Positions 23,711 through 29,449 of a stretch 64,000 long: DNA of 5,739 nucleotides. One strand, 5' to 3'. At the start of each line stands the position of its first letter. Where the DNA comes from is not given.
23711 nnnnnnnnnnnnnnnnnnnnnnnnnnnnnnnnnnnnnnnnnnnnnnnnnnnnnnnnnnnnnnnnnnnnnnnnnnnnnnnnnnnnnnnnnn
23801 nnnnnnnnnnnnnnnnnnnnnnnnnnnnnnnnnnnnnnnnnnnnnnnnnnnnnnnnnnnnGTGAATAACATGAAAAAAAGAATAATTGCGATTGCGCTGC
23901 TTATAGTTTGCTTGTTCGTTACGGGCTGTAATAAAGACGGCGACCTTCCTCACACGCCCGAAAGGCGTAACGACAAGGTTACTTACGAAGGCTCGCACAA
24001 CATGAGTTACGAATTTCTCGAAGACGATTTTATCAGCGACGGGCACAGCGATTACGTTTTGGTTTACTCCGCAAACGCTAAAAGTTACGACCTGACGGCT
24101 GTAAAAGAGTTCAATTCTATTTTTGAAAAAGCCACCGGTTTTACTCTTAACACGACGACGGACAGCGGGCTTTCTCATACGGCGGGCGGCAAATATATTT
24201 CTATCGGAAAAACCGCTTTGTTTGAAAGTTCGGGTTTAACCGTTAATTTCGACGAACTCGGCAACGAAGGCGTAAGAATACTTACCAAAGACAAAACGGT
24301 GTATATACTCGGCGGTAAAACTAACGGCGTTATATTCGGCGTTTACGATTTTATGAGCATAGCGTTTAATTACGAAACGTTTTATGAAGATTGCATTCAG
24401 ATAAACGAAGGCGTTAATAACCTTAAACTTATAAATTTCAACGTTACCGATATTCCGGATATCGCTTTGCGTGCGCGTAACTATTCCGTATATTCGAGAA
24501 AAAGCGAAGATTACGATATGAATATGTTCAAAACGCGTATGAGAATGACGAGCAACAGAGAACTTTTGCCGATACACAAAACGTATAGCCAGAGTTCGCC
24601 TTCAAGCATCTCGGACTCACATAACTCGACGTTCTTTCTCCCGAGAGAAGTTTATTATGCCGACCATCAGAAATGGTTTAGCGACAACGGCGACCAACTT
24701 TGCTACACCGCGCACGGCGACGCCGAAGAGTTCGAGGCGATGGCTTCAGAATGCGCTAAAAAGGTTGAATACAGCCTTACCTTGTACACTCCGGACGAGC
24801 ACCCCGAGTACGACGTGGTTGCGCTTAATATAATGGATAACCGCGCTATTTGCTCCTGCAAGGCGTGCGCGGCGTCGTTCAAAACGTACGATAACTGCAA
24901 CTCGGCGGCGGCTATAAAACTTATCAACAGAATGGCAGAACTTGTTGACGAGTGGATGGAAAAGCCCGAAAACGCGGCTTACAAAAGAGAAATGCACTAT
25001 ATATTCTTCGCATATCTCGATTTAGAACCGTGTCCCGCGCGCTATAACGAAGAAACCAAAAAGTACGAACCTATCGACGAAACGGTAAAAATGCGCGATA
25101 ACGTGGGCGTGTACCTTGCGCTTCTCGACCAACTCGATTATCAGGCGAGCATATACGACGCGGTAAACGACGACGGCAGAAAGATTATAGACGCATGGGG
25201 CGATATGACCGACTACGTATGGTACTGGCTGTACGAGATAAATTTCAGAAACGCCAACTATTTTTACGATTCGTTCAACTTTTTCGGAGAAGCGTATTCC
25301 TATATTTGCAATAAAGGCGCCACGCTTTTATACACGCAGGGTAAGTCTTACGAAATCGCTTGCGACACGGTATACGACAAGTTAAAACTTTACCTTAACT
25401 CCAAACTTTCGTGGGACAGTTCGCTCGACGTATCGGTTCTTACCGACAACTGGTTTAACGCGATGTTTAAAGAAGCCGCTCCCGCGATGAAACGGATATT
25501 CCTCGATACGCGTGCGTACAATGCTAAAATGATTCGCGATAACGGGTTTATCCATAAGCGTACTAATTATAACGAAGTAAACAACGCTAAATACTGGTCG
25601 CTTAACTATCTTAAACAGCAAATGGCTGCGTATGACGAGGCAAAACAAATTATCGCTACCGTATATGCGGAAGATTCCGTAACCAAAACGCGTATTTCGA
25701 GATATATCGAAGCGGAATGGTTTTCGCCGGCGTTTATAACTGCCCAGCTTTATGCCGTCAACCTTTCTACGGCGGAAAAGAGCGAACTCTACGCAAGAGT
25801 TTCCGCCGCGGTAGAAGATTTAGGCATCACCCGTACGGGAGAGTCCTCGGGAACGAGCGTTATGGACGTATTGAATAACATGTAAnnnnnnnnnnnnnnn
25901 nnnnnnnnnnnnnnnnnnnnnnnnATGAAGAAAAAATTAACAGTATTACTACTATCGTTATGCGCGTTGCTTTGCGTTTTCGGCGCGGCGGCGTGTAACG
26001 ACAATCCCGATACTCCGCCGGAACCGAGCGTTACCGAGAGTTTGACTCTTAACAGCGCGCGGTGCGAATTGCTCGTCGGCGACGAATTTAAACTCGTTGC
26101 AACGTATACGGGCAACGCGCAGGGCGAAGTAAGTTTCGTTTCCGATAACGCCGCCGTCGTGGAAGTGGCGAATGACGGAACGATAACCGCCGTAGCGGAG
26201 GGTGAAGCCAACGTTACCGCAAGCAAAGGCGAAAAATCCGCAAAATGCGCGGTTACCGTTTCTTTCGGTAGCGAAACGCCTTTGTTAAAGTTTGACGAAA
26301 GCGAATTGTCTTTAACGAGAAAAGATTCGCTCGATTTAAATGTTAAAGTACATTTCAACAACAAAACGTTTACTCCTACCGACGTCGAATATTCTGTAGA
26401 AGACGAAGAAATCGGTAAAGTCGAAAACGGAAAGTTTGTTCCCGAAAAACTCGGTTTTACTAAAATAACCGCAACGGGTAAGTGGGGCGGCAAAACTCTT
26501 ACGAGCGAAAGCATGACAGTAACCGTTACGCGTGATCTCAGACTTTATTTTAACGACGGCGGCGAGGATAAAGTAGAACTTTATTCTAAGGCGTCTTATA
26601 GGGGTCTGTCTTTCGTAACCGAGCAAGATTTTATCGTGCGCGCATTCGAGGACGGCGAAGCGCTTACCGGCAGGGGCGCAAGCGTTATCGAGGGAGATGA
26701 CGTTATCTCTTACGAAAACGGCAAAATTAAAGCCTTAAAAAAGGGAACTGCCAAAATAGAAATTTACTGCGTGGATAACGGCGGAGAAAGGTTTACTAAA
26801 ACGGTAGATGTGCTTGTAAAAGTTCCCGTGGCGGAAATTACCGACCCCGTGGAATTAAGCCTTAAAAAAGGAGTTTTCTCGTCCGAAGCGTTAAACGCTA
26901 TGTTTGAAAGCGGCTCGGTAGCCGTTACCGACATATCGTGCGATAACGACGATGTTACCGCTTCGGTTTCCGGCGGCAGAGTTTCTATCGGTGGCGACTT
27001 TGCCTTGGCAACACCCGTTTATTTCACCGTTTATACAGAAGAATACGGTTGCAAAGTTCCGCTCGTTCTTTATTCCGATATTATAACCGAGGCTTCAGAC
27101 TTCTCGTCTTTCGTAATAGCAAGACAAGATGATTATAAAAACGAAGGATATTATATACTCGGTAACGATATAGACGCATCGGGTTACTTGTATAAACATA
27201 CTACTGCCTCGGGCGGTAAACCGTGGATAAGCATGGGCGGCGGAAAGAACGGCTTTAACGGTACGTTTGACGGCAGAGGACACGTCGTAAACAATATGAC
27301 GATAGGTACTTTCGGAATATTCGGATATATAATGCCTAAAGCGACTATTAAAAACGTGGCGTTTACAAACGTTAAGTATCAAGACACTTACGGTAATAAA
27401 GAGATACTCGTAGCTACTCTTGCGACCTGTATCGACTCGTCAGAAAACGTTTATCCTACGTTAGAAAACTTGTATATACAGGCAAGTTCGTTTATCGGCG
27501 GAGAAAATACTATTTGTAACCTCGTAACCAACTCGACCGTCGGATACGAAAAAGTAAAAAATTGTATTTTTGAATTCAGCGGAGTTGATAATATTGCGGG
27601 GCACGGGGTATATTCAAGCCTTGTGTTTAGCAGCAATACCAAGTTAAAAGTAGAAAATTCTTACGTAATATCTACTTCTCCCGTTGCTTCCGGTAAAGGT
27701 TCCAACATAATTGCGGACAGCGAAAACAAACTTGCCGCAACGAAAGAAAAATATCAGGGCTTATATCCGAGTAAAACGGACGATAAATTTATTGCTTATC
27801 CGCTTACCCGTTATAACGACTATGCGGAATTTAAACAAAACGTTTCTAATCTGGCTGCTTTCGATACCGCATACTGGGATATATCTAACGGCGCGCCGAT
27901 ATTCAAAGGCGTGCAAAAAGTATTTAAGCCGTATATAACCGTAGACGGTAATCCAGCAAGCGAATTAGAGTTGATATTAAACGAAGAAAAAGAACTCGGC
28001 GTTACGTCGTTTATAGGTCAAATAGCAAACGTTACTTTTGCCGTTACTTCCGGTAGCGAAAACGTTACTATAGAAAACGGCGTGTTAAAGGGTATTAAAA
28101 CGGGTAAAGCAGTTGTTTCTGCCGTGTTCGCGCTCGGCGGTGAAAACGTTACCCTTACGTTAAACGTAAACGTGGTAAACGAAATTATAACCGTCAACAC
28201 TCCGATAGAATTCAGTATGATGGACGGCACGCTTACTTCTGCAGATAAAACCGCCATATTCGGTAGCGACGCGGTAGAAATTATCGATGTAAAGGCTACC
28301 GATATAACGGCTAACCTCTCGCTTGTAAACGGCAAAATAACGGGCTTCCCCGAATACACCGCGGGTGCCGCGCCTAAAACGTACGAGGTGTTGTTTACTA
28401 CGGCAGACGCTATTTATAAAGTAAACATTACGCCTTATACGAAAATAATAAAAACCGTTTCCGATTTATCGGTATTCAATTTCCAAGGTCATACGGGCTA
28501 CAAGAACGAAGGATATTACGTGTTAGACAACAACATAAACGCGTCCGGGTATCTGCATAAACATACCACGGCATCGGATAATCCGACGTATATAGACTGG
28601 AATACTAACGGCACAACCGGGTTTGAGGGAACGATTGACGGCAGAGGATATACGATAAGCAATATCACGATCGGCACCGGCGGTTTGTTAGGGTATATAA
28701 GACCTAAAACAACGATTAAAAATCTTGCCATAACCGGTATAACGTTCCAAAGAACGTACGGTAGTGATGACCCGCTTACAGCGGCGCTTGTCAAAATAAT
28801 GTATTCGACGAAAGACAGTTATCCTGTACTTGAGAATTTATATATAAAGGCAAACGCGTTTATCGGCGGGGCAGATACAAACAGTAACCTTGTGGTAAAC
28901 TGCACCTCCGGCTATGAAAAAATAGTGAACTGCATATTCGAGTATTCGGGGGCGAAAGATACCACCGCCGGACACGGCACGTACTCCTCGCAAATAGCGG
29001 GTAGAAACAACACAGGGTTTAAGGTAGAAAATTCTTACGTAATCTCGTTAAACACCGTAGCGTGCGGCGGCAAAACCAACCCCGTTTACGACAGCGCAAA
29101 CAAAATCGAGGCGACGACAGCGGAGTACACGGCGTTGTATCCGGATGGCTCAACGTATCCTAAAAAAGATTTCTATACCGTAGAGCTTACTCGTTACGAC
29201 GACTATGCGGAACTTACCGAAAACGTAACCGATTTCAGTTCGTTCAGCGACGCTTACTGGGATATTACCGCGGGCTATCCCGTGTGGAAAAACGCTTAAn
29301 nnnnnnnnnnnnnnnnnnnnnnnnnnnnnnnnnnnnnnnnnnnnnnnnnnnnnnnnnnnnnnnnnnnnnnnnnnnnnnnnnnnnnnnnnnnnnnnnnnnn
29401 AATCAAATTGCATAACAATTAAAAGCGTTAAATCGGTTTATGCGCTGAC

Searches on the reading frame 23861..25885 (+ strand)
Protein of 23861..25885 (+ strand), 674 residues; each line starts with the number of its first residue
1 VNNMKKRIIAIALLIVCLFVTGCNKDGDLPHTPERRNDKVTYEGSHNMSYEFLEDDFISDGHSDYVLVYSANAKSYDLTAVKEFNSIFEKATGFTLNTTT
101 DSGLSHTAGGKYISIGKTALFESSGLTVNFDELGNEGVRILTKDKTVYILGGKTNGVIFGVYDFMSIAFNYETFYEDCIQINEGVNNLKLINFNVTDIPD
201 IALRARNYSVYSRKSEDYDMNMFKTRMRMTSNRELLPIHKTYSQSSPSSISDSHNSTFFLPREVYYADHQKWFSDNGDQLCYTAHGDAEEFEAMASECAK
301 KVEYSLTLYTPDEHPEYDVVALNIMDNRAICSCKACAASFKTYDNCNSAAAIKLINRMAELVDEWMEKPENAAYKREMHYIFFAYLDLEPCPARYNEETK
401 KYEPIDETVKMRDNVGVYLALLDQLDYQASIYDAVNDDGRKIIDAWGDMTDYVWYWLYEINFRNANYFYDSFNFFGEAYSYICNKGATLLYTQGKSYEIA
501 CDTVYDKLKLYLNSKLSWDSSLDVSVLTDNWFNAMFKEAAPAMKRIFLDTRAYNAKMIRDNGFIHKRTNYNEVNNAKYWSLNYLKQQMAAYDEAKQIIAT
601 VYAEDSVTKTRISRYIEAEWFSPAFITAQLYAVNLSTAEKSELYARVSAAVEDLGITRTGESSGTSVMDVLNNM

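Call 6: search_protein_families(library=pfam, proteins=[window:23861-25885:+])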
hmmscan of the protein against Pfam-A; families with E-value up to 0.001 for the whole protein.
window:23861-25885:+ (674 aa): 2 families
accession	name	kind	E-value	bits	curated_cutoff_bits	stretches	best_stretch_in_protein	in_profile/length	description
PF16126.11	DUF4838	-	2.7e-24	86.4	26.6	1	188-546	15-323/325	Domain of unknown function (DUF4838)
PF03648.19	Glyco_hydro_67N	-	0.00027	21.6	24.3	1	70-164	26-120/120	Glycosyl hydrolase family 67 N-terminus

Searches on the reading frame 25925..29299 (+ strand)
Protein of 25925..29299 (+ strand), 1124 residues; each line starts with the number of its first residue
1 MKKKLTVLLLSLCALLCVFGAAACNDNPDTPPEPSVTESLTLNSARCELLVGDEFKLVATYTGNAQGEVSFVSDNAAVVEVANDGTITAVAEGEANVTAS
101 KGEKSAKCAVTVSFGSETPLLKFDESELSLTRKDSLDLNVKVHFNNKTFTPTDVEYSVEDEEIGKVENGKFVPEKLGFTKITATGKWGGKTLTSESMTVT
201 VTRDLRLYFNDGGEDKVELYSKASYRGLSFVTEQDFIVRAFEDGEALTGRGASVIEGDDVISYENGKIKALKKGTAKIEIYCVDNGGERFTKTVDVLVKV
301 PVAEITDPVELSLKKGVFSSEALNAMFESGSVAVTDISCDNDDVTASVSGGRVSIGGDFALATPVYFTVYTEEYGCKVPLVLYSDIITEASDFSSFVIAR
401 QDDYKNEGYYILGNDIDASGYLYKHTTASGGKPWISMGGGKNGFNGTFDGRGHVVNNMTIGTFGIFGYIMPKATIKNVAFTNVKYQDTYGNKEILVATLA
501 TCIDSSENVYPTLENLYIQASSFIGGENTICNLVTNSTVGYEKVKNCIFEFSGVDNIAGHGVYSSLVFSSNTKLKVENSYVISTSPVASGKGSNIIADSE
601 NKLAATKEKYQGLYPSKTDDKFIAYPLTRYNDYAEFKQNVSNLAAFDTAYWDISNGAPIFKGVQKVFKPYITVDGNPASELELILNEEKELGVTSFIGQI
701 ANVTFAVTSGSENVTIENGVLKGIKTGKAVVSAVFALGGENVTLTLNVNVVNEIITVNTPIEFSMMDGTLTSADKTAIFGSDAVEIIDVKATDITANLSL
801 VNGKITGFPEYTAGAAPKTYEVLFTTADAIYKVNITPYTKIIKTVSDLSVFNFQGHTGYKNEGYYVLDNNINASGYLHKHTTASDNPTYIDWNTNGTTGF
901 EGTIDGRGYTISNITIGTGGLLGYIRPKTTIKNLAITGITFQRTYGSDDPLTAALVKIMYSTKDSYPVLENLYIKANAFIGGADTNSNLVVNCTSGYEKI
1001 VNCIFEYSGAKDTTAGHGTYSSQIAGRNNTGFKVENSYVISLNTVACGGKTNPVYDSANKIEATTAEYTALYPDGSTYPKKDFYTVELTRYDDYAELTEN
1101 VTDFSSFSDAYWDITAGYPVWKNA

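Call 6: search_protein_families(library=pfam, proteins=[window:25925-29299:+])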
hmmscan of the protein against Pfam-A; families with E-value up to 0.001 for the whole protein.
window:25925-29299:+ (1124 aa): 3 families
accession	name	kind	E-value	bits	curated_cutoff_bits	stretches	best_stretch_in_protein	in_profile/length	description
PF02368.24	Big_2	-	4.7e-11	42.9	22.8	1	38-110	3-77/79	Bacterial Ig-like domain (group 2)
PF21461.3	HL_N-beta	-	8.4e-09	35.5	27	1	150-186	10-45/57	Hyaluronate lyase, N-terminal beta-sheet domain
PF22359.2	Big-like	-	1.6e-06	28.7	27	1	68-113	2-47/48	Bacterial Ig-like domain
